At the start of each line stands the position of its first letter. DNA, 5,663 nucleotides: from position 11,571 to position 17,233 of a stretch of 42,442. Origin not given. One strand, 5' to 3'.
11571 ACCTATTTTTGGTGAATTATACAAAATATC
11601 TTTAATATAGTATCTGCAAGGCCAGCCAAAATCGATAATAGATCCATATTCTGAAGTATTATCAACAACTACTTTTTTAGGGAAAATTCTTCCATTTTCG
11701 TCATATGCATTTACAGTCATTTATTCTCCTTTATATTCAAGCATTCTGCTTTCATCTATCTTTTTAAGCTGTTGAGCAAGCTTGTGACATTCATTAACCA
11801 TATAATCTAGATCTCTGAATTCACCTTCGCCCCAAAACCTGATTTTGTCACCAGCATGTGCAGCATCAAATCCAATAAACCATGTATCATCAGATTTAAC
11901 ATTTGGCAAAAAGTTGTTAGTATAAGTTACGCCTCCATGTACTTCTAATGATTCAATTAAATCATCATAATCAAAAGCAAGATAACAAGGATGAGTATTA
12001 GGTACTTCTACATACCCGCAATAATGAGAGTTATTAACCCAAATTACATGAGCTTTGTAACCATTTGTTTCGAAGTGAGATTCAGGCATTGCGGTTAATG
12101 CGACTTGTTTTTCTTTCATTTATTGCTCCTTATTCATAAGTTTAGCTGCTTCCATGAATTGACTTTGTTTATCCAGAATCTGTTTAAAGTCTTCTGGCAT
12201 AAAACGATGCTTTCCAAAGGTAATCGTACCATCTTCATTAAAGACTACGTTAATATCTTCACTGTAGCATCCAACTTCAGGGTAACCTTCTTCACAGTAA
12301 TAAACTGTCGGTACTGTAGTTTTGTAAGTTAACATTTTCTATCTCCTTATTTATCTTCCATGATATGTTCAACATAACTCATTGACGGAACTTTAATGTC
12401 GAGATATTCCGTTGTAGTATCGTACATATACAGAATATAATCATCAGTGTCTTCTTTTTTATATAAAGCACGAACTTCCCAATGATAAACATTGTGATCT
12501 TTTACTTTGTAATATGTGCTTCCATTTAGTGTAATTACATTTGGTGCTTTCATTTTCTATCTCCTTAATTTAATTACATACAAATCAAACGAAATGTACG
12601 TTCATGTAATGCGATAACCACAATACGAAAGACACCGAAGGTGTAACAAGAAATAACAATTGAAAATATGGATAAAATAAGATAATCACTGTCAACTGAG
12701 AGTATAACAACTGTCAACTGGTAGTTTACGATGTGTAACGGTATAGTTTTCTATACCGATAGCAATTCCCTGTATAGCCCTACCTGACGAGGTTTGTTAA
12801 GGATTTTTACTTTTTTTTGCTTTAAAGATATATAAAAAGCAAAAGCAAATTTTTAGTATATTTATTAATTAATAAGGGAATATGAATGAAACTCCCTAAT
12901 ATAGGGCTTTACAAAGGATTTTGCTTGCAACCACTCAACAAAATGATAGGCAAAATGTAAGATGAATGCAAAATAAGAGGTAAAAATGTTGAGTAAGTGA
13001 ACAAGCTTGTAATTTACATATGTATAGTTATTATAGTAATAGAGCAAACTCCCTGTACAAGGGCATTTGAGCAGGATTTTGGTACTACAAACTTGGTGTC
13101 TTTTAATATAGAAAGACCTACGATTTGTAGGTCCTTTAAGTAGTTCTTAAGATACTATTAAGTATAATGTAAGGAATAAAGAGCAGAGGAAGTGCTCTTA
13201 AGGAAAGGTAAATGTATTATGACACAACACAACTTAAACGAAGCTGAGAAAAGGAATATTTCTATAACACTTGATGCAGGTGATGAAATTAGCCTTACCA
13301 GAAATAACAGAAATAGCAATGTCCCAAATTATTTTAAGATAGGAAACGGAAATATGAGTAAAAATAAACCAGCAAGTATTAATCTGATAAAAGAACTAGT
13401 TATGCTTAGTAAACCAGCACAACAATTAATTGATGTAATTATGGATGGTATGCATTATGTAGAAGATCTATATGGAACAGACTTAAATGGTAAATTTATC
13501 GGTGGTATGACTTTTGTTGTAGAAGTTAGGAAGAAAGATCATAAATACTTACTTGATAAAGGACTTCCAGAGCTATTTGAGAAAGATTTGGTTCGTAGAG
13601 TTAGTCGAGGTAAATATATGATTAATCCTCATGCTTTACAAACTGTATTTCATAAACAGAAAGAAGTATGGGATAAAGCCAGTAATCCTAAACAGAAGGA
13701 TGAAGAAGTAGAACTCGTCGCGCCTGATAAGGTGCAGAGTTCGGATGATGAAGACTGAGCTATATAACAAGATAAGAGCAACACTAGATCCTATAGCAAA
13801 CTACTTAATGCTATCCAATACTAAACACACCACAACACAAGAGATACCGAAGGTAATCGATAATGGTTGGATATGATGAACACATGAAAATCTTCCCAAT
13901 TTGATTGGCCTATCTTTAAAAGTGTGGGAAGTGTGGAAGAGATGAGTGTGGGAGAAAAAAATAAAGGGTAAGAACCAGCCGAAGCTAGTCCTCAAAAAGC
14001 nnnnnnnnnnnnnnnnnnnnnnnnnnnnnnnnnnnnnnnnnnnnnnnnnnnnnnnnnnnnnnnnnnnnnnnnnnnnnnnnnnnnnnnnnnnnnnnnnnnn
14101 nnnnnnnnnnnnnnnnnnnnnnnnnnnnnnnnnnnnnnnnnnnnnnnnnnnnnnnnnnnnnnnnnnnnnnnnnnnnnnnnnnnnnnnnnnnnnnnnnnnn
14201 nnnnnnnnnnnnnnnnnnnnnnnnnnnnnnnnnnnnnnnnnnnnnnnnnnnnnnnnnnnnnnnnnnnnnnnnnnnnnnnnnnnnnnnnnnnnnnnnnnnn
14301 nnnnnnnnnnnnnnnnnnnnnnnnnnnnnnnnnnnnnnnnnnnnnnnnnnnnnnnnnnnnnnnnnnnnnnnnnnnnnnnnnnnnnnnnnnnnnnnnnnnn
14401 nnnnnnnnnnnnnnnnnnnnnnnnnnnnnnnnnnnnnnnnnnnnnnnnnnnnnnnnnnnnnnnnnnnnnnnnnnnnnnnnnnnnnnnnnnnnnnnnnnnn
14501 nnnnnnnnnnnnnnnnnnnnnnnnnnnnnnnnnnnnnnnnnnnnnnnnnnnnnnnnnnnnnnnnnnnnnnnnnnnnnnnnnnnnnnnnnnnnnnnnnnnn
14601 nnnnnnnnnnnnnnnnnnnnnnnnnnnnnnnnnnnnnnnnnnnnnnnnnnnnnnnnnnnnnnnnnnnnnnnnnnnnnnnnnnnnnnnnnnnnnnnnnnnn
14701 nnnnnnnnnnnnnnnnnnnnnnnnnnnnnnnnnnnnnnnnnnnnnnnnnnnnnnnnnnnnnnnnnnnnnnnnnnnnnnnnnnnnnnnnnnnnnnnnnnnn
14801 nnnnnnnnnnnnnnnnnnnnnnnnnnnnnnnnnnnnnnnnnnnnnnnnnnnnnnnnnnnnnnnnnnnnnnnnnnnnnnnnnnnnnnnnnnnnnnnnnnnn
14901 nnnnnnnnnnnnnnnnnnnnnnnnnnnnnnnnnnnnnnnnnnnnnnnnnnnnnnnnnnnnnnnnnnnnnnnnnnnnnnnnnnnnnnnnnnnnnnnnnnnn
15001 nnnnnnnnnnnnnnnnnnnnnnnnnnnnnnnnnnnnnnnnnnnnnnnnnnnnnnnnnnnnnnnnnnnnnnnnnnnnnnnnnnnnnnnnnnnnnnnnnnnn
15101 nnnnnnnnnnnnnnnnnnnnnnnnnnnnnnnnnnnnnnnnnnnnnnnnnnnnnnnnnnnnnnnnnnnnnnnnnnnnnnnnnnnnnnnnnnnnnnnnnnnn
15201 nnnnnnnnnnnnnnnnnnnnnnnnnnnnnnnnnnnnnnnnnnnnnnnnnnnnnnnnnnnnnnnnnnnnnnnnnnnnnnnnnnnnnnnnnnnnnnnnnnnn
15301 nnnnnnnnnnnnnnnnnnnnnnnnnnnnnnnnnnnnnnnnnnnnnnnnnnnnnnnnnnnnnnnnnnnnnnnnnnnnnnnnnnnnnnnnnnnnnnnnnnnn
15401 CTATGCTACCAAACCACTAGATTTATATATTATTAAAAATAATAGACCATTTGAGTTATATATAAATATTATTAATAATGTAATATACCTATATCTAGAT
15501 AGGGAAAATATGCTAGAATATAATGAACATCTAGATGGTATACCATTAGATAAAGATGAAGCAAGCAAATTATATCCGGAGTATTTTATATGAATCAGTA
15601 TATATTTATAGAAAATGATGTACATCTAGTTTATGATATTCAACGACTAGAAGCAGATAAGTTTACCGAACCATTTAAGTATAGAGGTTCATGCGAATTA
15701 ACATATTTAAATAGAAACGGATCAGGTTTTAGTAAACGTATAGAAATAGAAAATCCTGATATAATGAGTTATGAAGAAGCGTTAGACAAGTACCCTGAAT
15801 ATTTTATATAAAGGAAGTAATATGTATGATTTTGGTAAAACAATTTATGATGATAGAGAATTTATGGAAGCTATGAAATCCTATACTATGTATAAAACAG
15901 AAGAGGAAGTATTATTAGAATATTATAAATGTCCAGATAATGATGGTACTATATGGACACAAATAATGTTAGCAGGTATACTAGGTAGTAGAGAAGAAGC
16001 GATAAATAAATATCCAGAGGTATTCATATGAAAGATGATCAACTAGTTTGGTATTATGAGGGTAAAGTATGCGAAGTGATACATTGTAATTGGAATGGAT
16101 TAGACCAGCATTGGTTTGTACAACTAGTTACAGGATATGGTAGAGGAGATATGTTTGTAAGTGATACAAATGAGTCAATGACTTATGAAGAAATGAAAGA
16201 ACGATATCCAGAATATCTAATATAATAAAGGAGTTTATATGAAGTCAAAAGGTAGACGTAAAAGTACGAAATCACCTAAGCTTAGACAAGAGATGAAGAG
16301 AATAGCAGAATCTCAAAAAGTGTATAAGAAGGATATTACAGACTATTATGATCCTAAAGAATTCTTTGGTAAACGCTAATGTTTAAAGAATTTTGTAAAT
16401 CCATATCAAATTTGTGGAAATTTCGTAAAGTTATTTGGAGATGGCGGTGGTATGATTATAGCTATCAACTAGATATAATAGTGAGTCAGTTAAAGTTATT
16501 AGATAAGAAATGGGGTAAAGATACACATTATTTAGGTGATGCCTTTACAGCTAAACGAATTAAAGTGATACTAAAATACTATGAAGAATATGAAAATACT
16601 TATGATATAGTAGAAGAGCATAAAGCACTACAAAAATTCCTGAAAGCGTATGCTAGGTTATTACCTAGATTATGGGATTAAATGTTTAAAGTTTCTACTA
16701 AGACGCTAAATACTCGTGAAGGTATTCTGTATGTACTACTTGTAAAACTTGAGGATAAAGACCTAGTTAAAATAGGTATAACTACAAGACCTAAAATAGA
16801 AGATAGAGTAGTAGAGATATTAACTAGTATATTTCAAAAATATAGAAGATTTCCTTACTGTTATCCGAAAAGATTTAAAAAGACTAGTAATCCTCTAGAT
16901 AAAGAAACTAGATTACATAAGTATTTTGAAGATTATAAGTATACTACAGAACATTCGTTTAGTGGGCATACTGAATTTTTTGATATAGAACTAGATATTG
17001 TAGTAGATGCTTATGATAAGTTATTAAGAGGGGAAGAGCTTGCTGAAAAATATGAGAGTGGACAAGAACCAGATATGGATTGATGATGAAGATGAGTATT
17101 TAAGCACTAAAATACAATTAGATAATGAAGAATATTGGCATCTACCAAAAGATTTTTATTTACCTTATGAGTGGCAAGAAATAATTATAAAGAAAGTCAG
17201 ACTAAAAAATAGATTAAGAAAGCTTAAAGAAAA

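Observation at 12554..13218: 665-bp coding desert at the strand switch: three T7-promoter-like boxes, each followed by its own hairpin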

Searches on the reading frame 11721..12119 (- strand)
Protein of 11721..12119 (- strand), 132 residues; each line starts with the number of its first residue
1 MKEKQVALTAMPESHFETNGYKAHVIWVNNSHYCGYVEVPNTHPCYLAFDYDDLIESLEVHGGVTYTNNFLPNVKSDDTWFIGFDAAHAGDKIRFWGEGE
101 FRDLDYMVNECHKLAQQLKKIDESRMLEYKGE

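Call 8: search_protein_families(library=pfam, proteins=[window:11721-12119:-], max_evalue=0.01)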
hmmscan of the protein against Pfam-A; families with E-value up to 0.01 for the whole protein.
window:11721-12119:- (132 aa): 0 families

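Call 9: search_protein_families(library=phrogs, proteins=[window:11721-12119:-], max_evalue=0.01)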
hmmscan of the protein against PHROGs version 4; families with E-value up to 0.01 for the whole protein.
window:11721-12119:- (132 aa): 3 families
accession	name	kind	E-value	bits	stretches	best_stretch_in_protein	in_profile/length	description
phrog_2164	-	unknown function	1.4e-27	97.3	1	12-124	22-131/135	-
phrog_35711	-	unknown function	0.0022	19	1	51-88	54-89/213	-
phrog_28554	-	other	0.0043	17.7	0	11-122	22-130/236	MazG-like pyrophosphatase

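Call 16: find_related_loci(query=window:11721-12119:-, collection=viral_contigs, flank=4000)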
Query window:11721-12119:- (132 aa) in viral_contigs; peptide patterns used: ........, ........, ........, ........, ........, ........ (x = any residue, [..] = any of these).
12 stretches matched a pattern, but none encodes a relative of the query by tblastn (E <= 1e-3).

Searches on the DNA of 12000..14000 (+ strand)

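Call 4: search_dna_similar(query=window:12000-14000:+, collection=phages, mode=distant, max_rows=20)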
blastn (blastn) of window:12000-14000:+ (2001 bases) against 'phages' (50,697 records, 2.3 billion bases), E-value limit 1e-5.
No match.

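Call 80: search_rna_families(source=window, start=12300, end=13400, threshold=evalue, max_evalue=5)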
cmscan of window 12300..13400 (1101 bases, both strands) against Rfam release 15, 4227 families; matches with E-value up to 5: 0.
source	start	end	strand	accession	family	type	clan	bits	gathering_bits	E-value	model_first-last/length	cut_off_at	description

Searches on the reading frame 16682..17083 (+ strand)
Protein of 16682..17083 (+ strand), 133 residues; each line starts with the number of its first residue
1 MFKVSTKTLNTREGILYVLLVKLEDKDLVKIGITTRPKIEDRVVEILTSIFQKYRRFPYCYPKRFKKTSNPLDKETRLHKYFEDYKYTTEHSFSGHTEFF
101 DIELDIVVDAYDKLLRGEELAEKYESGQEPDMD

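Call 73: search_protein_families(library=pfam, proteins=[window:16682-17083:+], max_evalue=0.05)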
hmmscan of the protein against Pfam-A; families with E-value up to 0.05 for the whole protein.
window:16682-17083:+ (133 aa): 2 families
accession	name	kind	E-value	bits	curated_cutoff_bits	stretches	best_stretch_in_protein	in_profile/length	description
PF10544.15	T5orf172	-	1.7e-10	41.7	20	1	14-113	1-99/101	T5orf172 domain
PF13455.12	MUG113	-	4.9e-06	27.5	22.3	1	29-110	1-69/73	Meiotically up-regulated gene 113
